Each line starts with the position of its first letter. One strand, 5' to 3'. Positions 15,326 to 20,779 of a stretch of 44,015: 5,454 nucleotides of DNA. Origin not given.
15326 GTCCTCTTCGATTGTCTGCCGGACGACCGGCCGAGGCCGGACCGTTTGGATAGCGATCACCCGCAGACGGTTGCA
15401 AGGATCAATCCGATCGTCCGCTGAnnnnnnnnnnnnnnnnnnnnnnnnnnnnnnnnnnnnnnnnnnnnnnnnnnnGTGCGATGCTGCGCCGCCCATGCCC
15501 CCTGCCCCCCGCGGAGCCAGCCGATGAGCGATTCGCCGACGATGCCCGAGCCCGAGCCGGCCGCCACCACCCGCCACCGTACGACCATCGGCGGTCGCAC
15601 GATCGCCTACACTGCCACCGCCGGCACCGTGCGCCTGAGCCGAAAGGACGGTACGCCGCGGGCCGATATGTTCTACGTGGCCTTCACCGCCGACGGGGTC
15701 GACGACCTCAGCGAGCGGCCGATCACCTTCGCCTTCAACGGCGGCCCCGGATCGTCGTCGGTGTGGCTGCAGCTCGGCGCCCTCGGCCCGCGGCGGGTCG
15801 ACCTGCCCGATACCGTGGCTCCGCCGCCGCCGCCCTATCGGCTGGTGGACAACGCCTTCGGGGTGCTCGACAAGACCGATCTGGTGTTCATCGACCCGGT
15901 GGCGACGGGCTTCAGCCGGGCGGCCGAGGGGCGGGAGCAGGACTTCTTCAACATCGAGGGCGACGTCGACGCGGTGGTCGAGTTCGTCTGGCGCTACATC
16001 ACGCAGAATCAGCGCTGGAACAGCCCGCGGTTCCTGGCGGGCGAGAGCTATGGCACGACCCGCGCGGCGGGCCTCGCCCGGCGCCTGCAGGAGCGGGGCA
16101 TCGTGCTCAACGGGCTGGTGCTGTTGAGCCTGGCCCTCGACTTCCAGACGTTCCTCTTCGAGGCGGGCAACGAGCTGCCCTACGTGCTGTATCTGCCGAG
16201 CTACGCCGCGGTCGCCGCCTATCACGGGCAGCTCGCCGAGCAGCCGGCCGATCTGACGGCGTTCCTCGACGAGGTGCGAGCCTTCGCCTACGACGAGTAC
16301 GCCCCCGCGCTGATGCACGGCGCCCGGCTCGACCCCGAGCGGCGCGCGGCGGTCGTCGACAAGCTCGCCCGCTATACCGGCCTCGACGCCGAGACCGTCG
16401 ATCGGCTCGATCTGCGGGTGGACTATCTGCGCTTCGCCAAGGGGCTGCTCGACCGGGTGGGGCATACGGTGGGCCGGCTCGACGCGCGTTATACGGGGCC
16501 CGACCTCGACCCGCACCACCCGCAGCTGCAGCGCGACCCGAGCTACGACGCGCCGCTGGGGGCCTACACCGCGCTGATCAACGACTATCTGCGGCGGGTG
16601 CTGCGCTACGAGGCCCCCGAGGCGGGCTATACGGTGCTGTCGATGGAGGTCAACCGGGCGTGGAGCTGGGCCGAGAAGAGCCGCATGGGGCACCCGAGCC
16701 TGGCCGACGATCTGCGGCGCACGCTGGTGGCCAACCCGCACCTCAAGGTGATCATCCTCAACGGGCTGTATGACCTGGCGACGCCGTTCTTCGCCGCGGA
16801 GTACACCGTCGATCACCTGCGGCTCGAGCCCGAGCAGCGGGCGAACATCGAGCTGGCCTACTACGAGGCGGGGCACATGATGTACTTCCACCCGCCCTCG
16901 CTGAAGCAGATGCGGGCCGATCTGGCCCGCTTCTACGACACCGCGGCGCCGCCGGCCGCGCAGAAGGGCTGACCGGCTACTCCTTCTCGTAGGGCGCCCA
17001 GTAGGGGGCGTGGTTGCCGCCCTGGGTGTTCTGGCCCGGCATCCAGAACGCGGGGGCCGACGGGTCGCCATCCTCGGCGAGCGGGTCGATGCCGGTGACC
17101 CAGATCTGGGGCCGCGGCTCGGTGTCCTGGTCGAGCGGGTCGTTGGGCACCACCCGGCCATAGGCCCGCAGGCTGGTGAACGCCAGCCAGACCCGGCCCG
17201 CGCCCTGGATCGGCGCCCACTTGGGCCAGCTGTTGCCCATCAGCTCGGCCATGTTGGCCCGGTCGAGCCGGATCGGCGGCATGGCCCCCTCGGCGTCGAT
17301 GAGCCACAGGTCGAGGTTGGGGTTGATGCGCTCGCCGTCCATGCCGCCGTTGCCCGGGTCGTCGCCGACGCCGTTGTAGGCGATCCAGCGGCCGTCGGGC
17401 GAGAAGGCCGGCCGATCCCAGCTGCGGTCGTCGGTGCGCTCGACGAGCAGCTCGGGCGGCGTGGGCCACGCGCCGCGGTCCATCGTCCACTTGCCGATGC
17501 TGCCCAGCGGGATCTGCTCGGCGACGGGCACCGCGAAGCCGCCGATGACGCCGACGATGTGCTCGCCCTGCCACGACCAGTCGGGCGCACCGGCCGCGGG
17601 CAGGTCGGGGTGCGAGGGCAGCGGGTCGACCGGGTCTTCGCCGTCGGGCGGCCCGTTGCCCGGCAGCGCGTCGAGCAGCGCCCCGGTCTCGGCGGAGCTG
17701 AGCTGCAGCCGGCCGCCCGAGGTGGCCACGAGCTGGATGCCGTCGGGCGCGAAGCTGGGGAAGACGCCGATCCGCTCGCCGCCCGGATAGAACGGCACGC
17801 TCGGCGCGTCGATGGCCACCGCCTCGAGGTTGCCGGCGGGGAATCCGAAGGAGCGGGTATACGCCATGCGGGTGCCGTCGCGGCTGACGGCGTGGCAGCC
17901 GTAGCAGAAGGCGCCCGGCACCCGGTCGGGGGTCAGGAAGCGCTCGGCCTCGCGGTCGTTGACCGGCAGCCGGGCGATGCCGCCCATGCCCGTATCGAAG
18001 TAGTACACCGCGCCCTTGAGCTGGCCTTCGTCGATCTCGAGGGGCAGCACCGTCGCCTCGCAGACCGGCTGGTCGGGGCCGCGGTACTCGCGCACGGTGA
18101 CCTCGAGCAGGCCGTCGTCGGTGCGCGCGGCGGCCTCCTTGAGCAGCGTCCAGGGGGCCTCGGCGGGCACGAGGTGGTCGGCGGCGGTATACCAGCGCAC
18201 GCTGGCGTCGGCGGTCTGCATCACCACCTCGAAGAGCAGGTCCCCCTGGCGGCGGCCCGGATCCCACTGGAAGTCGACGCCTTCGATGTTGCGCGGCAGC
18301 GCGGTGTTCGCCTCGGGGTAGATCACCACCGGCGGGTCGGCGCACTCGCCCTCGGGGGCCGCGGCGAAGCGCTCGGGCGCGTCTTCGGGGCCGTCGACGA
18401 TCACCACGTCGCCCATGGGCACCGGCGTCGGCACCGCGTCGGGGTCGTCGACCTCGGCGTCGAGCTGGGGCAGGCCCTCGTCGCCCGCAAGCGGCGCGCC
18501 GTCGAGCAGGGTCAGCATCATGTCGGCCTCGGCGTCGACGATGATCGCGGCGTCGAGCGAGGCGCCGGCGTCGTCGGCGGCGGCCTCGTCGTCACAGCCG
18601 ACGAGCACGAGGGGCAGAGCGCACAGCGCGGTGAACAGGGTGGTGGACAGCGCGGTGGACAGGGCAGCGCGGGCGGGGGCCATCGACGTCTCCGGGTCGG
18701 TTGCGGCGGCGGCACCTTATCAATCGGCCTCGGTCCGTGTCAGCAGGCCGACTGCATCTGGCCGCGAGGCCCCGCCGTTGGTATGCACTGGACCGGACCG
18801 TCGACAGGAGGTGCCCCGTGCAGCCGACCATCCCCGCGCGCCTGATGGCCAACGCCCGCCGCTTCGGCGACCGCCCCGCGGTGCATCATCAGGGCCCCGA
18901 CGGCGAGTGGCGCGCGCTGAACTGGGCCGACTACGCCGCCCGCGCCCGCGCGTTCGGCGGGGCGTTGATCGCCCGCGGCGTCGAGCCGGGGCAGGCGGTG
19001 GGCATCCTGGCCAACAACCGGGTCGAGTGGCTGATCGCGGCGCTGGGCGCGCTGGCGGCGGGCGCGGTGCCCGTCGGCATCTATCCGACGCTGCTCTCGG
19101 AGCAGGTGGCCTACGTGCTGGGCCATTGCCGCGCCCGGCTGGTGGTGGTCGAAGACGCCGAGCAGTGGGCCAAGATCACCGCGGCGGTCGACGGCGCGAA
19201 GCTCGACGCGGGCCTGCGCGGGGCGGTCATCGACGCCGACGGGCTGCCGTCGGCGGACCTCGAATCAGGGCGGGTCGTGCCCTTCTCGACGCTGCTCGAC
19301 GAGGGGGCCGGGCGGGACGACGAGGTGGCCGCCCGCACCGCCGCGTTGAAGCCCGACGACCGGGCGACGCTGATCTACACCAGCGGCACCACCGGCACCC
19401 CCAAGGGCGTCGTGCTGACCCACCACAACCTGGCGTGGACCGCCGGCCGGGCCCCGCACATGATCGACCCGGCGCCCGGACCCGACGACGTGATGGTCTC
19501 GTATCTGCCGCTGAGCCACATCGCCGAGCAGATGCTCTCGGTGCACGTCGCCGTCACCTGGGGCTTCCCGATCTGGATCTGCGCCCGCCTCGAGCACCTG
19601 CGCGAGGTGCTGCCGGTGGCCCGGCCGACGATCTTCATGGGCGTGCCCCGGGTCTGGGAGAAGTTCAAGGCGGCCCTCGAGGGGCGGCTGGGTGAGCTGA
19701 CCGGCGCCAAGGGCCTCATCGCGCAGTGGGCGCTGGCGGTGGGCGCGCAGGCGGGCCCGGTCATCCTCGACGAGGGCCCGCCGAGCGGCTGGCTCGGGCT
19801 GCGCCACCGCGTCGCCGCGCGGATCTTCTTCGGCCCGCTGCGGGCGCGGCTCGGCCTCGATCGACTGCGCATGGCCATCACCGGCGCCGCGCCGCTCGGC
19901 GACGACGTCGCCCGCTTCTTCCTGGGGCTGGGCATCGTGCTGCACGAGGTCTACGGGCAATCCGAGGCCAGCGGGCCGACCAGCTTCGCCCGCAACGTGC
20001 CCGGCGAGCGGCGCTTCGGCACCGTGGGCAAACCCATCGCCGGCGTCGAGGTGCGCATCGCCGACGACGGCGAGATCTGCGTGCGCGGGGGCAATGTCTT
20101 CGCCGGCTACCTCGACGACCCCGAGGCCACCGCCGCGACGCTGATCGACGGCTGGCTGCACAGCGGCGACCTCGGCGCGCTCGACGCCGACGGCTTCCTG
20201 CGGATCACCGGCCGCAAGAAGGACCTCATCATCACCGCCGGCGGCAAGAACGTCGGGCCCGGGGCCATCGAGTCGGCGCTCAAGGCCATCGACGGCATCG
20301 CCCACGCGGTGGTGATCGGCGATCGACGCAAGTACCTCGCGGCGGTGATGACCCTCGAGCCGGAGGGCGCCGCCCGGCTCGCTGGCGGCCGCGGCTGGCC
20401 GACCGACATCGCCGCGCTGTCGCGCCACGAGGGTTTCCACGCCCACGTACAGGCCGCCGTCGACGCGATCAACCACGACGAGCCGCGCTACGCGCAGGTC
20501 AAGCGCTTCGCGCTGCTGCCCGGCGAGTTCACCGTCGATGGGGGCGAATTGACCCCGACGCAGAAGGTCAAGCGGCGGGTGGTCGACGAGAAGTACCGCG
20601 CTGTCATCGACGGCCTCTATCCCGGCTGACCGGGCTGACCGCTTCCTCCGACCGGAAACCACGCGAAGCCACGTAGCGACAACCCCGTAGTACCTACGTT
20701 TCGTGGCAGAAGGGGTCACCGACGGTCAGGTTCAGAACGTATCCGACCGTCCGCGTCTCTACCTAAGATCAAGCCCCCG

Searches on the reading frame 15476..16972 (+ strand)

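Call 35: search_protein_families(library=pfam, proteins=[window:15476-16972:+], max_evalue=0.001)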
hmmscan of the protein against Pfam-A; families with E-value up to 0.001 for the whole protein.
window:15476-16972:+ (498 aa): 1 family
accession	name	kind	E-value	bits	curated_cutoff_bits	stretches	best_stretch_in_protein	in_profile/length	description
PF00450.28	Peptidase_S10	-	6e-15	56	21.9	1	61-204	22-157/420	Serine carboxypeptidase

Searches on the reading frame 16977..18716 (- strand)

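Call 35: search_protein_families(library=pfam, proteins=[window:16977-18716:-], max_evalue=0.001)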
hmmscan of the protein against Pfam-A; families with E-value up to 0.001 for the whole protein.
window:16977-18716:- (579 aa): 1 family
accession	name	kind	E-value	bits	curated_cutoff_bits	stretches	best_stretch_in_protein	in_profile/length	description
PF07676.18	PD40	-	3.3e-06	27.4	20.9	0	436-457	14-32/38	WD40-like Beta Propeller Repeat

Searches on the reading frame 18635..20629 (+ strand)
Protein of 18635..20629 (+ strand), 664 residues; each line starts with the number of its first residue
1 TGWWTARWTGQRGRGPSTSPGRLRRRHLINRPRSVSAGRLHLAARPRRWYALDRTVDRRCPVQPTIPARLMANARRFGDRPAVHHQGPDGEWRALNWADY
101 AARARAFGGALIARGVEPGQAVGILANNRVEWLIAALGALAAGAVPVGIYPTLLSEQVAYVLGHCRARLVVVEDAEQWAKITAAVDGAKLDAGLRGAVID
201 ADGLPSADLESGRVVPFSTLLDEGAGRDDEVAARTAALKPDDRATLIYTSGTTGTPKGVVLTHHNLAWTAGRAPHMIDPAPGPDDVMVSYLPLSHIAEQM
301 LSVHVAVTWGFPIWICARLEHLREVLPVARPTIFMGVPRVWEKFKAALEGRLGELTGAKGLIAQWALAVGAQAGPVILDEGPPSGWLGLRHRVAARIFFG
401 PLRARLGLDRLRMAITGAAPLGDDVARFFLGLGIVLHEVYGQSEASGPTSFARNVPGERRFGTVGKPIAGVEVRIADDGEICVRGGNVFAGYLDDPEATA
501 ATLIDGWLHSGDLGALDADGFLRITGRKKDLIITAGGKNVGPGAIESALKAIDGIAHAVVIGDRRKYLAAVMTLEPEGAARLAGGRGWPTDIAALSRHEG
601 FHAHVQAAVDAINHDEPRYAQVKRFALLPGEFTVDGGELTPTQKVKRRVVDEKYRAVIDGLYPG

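Call 35: search_protein_families(library=pfam, proteins=[window:18635-20629:+], max_evalue=0.001)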
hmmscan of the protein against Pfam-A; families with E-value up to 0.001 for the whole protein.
window:18635-20629:+ (664 aa): 2 families
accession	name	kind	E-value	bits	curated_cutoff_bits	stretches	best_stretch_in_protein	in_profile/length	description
PF00501.34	AMP-binding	-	1e-80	271.9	29.9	1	72-493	3-384/384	AMP-binding enzyme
PF23562.2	AMP-binding_C_3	-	1.9e-09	38.4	20.8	1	530-662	2-120/124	AMP-binding enzyme C-terminal domain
